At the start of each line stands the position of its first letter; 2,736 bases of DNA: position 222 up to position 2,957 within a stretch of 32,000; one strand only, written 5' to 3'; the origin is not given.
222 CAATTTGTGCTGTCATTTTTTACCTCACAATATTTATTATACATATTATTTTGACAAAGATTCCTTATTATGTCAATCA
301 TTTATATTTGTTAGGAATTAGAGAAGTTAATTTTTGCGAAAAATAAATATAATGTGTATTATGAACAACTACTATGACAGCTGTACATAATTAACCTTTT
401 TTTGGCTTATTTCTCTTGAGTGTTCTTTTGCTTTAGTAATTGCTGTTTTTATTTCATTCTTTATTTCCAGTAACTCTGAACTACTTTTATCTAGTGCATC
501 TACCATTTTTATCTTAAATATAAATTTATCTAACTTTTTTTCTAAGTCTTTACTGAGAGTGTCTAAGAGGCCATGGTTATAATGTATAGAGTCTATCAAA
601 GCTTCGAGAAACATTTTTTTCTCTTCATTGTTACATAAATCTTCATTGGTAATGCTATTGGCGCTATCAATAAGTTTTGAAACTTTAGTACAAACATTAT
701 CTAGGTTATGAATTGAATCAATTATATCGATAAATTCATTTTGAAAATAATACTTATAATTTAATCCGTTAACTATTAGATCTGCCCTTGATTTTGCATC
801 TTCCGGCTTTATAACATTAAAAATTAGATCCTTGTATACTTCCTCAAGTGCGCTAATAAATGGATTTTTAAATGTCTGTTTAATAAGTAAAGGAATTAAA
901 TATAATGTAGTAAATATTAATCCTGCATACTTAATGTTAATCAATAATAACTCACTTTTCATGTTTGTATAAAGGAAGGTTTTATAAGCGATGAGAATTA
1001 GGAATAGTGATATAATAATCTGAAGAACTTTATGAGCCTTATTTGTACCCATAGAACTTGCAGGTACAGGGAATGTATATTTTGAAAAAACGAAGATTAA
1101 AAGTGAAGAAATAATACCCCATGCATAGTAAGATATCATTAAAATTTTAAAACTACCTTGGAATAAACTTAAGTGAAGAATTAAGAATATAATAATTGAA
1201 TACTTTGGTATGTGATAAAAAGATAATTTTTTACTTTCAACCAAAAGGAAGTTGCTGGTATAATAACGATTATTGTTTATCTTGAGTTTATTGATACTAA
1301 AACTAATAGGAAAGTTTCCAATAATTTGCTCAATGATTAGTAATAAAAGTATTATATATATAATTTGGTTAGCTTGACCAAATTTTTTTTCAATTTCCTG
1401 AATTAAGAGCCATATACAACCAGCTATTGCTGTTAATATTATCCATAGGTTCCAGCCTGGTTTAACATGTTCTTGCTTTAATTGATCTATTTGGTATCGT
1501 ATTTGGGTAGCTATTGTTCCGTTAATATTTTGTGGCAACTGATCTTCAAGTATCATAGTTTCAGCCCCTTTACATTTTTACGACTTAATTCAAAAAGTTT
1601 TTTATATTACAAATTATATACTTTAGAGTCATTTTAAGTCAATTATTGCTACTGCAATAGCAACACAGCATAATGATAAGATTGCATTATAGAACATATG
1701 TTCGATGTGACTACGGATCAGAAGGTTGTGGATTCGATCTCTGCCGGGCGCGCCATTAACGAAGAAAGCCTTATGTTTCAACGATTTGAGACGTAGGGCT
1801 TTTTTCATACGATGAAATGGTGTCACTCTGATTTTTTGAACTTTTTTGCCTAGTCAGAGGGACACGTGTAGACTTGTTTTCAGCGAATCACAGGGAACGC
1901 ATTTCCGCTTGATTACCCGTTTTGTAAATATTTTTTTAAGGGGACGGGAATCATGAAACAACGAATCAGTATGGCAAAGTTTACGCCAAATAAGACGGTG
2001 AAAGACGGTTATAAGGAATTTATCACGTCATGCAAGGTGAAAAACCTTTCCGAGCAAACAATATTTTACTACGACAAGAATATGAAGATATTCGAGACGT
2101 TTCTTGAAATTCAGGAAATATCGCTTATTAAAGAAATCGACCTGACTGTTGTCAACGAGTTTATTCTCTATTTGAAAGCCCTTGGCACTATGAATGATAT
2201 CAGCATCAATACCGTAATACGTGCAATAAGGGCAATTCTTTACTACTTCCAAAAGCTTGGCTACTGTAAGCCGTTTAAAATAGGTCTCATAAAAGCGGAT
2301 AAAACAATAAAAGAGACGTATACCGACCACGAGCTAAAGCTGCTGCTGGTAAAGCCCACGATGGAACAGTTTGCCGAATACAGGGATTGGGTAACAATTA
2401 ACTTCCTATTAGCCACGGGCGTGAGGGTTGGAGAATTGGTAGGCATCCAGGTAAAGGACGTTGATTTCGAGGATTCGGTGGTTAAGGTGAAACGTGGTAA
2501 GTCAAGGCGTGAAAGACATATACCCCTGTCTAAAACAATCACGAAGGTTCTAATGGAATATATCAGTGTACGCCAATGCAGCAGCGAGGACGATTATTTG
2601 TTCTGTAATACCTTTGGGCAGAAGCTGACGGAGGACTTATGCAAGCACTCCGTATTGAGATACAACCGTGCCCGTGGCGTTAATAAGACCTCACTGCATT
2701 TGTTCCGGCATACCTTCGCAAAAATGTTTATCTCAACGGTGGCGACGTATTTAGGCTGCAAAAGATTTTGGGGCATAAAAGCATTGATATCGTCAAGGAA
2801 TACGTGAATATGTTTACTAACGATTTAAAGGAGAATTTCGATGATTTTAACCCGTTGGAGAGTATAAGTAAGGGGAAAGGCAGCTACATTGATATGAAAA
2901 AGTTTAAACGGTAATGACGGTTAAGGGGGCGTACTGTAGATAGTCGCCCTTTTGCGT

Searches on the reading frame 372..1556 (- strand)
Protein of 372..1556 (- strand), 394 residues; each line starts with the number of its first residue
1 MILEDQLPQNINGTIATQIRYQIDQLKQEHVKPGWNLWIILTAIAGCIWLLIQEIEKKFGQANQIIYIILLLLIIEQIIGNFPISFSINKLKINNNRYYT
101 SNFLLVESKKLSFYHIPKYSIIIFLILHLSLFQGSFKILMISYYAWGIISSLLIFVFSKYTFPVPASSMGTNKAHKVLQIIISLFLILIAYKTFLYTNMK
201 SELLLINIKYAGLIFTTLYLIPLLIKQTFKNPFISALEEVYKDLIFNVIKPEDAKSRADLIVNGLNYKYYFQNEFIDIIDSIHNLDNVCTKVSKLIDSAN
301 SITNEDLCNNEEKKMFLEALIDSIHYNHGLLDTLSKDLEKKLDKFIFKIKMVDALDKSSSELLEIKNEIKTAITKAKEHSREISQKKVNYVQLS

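Call 3: search_protein_families(library=pfam, proteins=[window:372-1556:-], max_evalue=0.1)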
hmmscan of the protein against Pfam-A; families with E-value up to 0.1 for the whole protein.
window:372-1556:- (394 aa): 1 family
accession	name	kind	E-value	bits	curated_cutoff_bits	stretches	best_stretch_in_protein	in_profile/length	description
PF20556.3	DUF6768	-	0.032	14.4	27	0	129-209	33-109/123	Family of unknown function (DUF6768)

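Call 4: search_protein_families(library=padloc, proteins=[window:372-1556:-], max_evalue=0.1)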
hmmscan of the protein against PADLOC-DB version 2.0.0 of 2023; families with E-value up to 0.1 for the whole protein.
window:372-1556:- (394 aa): 0 families

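Call 85: search_protein_families(library=phrogs, proteins=[window:372-1553:-], max_evalue=0.01)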
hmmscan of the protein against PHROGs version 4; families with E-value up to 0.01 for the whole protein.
window:372-1553:- (393 aa): 0 families

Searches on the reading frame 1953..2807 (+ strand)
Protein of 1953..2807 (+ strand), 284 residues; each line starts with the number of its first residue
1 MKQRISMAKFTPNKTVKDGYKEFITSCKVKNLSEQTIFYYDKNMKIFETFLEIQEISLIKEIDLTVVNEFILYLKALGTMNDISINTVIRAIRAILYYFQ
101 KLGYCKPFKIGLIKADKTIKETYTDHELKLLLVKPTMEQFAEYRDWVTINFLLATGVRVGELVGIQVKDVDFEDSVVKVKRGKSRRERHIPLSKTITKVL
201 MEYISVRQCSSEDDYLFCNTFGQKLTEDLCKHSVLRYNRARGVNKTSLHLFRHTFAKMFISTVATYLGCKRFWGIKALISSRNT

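Call 3: search_protein_families(library=pfam, proteins=[window:1953-2807:+], max_evalue=0.1)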
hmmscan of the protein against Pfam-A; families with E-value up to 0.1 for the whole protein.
window:1953-2807:+ (284 aa): 5 families
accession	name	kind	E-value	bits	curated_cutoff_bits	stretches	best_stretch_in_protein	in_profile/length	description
PF00589.27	Phage_integrase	-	1.7e-26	93.5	27.1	1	137-259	17-140/172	Phage integrase family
PF13102.12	Phage_int_SAM_5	-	1.6e-05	25.6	22.3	1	17-105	3-88/98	Phage integrase SAM-like domain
PF13495.12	Phage_int_SAM_4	-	0.00011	23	27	1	21-102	3-78/85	Phage integrase, N-terminal SAM-like domain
PF02899.23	Phage_int_SAM_1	-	0.00014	22.5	22.3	1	29-95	11-75/83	Phage integrase, N-terminal SAM-like domain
PF11645.14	PDDEXK_5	-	0.06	13.8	26.1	0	160-219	43-105/138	PD-(D/E)XK endonuclease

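Call 5: search_protein_families(library=ncbifam, proteins=[window:1953-2807:+], max_evalue=0.1)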
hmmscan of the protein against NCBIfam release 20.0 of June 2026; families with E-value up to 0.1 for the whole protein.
window:1953-2807:+ (284 aa): 11 families
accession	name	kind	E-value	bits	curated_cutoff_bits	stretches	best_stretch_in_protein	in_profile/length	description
NF040815.2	recomb_XerA_Arch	equivalog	4.9e-35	121.4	220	1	22-259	2-226/263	site-specific tyrosine recombinase/integron integrase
TIGR02224.1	recomb_XerC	equivalog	4.6e-33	114.9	335.15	1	23-260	3-250/295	tyrosine recombinase XerC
TIGR02225.1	recomb_XerD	equivalog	7.5e-33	114.1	329.6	1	22-260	2-247/290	site-specific tyrosine recombinase XerD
NF001399.0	PRK00283.1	subfamily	9.2e-28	97.3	279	1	22-260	11-256/300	tyrosine recombinase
NF002331.0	PRK01287.1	subfamily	5.5e-22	78.2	371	1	13-258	23-283/365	site-specific tyrosine recombinase XerC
NF003462.0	PRK05084.1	equivalog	2.3e-17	62.8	267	1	142-261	194-318/360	tyrosine recombinase XerS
TIGR02249.1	integrase_gron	subfamily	1.3e-14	54.3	265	1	26-214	8-187/315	integron integrase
NF011946.0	PRK15417.1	equivalog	2e-07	30.5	435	1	71-206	62-194/337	integron integrase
NF007370.0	PRK09870.1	subfamily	5.2e-05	23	221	1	114-254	4-146/200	tyrosine-type DNA invertase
NF007371.0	PRK09871.1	subfamily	0.005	16.4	222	1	140-254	23-141/198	tyrosine-type DNA invertase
NF002685.0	PRK02436.1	equivalog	0.0079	16.1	178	1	72-210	44-177/245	site-specific tyrosine recombinase XerD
